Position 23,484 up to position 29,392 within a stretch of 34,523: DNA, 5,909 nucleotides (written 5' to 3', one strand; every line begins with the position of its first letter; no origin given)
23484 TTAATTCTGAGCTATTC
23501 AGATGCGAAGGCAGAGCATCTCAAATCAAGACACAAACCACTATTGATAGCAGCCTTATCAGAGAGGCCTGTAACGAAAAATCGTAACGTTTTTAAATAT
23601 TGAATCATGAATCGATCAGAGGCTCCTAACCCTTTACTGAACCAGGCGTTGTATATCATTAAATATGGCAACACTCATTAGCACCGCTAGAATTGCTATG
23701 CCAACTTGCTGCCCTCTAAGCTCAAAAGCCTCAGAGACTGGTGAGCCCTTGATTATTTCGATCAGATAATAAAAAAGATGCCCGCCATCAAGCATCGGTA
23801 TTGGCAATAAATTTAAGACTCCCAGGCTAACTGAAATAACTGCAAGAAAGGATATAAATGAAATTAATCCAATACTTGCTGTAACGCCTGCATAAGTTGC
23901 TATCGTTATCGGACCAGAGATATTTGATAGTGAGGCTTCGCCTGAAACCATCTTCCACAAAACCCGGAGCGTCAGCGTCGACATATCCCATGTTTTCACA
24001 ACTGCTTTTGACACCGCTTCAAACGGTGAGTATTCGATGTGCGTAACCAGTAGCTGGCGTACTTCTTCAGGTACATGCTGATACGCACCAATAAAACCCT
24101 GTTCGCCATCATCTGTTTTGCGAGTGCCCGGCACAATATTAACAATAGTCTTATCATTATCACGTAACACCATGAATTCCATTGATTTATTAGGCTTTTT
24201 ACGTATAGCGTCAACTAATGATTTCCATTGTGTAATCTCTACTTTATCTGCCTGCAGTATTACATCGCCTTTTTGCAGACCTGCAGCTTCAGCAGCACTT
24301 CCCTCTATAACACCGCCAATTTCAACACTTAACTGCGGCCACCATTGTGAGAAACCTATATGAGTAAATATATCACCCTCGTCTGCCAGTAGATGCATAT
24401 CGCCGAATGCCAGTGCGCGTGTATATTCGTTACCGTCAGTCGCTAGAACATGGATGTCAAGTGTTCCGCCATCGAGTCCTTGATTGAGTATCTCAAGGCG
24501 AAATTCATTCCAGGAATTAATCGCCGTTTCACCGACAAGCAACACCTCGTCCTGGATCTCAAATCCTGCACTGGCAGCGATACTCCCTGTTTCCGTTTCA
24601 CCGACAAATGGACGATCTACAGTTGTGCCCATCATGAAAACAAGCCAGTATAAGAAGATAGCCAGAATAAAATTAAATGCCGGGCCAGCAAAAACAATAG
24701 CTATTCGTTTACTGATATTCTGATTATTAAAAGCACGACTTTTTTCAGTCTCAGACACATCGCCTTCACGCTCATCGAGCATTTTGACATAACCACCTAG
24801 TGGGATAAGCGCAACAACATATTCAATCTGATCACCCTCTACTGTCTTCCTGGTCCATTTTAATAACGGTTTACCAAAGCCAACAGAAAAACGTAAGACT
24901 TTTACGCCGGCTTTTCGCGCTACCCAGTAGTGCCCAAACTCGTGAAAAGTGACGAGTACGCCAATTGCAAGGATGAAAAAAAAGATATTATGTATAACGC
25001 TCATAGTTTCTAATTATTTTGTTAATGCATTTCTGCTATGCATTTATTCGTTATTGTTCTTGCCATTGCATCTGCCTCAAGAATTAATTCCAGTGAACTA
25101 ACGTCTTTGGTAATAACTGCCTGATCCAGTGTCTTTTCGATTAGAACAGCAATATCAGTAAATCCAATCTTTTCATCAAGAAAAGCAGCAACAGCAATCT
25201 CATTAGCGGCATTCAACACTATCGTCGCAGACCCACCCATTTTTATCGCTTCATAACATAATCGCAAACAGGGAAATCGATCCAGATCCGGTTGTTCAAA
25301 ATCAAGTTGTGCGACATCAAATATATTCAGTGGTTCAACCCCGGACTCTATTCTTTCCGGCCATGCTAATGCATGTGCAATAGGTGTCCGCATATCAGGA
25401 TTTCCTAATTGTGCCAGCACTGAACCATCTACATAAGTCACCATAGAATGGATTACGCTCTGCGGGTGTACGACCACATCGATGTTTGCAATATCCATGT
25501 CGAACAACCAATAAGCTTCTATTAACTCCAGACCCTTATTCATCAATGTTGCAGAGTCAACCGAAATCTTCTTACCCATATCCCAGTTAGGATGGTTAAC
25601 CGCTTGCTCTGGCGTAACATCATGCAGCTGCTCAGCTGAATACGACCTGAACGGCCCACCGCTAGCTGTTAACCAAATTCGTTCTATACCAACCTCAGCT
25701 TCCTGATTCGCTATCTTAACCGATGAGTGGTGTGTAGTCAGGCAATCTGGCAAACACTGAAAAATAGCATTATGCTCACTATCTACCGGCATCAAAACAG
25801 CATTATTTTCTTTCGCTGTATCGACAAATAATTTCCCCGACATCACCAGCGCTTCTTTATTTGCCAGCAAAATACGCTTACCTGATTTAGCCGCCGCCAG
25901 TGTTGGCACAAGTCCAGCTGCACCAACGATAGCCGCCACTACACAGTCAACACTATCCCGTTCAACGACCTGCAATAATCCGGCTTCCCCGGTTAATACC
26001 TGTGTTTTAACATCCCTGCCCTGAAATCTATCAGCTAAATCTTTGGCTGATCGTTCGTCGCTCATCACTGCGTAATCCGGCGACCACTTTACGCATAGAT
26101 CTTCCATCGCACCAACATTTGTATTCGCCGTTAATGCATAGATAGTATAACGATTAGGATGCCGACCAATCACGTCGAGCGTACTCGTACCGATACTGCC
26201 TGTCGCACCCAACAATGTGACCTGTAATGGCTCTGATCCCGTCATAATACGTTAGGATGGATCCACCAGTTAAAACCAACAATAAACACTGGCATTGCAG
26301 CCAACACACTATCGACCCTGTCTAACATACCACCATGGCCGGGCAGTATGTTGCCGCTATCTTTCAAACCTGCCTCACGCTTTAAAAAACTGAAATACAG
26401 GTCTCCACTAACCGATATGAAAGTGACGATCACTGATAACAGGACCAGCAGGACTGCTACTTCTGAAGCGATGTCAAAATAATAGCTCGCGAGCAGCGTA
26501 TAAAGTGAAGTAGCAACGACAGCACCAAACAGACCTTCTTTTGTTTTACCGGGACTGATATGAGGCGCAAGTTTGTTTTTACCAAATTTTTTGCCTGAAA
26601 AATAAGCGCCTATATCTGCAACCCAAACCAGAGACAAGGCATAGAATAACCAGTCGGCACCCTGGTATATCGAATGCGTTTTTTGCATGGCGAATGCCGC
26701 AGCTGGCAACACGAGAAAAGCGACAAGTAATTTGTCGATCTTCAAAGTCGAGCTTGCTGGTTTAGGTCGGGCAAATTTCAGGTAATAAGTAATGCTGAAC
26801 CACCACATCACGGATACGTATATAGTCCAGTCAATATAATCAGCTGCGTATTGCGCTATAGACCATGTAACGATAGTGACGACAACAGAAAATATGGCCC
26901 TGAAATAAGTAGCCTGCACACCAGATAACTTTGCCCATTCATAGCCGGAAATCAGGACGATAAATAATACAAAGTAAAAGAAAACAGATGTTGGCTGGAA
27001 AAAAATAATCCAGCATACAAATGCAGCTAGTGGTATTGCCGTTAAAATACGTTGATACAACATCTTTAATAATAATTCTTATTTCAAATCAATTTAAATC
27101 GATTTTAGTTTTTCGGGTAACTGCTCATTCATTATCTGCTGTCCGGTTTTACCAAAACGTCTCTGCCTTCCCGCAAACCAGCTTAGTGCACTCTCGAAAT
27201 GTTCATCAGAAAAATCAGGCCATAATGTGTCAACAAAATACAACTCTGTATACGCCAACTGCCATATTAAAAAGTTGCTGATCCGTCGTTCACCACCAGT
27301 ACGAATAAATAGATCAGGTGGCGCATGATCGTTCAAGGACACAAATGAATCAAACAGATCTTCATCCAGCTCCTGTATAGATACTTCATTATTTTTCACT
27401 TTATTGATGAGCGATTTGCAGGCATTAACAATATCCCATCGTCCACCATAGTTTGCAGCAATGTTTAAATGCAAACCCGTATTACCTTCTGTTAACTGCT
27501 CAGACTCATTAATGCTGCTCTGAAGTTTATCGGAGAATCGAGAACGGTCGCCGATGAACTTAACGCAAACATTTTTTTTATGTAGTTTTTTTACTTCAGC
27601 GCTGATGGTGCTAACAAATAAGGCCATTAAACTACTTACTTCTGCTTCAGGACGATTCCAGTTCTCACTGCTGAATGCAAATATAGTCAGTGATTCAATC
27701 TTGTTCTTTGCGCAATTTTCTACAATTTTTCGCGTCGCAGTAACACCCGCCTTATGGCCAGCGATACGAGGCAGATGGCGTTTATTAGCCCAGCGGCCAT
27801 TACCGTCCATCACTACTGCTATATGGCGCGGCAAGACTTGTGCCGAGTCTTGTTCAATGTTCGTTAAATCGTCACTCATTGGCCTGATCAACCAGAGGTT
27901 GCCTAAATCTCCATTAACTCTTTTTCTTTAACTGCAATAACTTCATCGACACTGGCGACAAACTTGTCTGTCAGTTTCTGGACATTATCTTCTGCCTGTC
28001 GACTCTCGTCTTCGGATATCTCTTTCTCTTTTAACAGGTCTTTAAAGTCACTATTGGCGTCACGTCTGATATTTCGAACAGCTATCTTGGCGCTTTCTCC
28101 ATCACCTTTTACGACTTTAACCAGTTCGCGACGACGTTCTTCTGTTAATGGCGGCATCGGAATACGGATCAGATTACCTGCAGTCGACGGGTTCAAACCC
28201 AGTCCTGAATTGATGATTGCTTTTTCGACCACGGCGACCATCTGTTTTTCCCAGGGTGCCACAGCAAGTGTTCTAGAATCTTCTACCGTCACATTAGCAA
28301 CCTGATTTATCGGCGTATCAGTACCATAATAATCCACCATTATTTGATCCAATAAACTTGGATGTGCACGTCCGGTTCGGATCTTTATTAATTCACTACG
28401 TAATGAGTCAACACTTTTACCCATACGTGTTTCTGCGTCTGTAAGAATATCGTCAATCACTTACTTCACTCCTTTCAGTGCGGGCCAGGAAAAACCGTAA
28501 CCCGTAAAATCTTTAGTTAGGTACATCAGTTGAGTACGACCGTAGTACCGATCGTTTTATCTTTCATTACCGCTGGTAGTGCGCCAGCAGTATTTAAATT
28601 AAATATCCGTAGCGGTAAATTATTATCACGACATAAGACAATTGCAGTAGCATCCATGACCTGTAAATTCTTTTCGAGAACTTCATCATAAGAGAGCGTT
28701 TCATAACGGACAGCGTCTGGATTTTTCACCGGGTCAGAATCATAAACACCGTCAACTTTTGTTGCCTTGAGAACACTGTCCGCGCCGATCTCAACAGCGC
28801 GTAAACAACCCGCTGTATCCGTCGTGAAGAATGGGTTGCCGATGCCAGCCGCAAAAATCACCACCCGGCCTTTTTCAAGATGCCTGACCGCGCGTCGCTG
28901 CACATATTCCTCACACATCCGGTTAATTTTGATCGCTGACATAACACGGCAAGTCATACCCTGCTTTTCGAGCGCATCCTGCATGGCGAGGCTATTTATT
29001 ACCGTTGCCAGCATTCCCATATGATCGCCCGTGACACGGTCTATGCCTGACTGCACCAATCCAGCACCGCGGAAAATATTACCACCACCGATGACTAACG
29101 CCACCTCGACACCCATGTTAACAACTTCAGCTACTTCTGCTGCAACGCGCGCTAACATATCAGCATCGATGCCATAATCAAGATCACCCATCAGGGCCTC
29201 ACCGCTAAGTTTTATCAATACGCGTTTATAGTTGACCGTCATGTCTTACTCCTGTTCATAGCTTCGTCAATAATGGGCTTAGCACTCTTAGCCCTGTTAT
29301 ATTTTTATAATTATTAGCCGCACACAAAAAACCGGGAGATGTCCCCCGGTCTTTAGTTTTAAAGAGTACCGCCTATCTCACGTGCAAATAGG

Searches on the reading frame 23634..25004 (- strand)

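Call 82: search_protein_families(library=pfam, proteins=[window:23634-25004:-], max_evalue=0.00001)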
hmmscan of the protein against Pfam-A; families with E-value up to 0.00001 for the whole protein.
window:23634-25004:- (456 aa): 4 families
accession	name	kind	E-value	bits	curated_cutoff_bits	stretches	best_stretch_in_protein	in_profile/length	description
PF02163.28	Peptidase_M50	-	1.2e-69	234.5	27.2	1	9-442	1-221/221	Peptidase family M50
PF17820.7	PDZ_6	-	1.9e-11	43.9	27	1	229-279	2-52/54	PDZ domain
PF13180.12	PDZ_2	-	5e-11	43.2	27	1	229-290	16-78/80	PDZ domain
PF00595.29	PDZ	-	2.6e-10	41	23.2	1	226-271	26-73/81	PDZ domain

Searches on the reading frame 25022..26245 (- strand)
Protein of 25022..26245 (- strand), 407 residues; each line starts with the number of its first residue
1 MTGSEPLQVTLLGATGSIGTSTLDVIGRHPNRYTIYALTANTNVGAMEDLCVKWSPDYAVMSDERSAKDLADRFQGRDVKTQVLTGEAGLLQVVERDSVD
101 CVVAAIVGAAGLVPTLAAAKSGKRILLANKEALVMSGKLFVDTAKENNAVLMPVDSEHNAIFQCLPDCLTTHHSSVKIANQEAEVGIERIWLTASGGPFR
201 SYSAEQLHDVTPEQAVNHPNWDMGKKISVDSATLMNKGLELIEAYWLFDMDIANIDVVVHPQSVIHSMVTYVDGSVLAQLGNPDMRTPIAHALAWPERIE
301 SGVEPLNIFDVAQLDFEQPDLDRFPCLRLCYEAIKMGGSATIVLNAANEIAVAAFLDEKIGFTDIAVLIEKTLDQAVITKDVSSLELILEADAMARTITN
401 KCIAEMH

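Call 83: search_protein_families(library=pfam, proteins=[window:25022-26245:-], max_evalue=0.00001)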
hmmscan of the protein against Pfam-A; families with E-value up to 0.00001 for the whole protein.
window:25022-26245:- (407 aa): 3 families
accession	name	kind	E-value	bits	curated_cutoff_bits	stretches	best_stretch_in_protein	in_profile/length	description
PF02670.22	DXP_reductoisom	-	8.1e-46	156.3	21.7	1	9-137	1-129/129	1-deoxy-D-xylulose 5-phosphate reductoisomerase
PF13288.12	DXPR_C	-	1.8e-43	147.9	27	1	280-397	1-114/115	DXP reductoisomerase C-terminal domain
PF08436.17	DXP_redisom_C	-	3.3e-39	133.3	26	1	151-248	1-84/84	1-deoxy-D-xylulose 5-phosphate reductoisomerase C-terminal domain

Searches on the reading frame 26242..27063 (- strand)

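Call 83: search_protein_families(library=pfam, proteins=[window:26242-27063:-], max_evalue=0.00001)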
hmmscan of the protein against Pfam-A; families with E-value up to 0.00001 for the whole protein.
window:26242-27063:- (273 aa): 1 family
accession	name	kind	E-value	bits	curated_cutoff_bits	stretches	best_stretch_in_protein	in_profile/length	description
PF01148.25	CTP_transf_1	-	8.2e-59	200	24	1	4-262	2-259/264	Cytidylyltransferase family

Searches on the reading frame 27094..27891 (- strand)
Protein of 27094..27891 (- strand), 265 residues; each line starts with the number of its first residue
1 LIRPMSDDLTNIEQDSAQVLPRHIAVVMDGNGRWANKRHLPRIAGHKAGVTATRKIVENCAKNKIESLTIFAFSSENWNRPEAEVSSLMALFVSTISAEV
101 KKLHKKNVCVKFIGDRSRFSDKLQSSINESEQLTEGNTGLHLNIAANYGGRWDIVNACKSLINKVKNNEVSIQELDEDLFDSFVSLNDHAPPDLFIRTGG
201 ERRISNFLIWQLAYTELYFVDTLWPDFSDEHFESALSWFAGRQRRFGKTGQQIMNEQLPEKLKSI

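Call 83: search_protein_families(library=pfam, proteins=[window:27094-27891:-], max_evalue=0.00001)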
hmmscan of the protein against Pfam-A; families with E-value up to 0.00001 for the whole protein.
window:27094-27891:- (265 aa): 1 family
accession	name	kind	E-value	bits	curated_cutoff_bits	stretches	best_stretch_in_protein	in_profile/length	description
PF01255.24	Prenyltransf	-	1.1e-83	280.5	27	1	27-247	1-219/219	Putative undecaprenyl diphosphate synthase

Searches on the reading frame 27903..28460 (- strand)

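Call 83: search_protein_families(library=pfam, proteins=[window:27903-28460:-], max_evalue=0.00001)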
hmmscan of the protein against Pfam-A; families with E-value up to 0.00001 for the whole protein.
window:27903-28460:- (185 aa): 1 family
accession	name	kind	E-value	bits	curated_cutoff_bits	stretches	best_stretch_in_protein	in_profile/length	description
PF01765.24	RRF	-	4.4e-69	231.9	29.7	1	21-183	2-164/164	Ribosome recycling factor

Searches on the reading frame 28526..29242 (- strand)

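Call 83: search_protein_families(library=pfam, proteins=[window:28526-29242:-], max_evalue=0.00001)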
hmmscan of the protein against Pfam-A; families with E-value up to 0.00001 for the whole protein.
window:28526-29242:- (238 aa): 1 family
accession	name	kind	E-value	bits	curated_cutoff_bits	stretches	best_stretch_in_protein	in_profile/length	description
PF00696.33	AA_kinase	-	3e-36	125.8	24.9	1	6-215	1-234/234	Amino acid kinase family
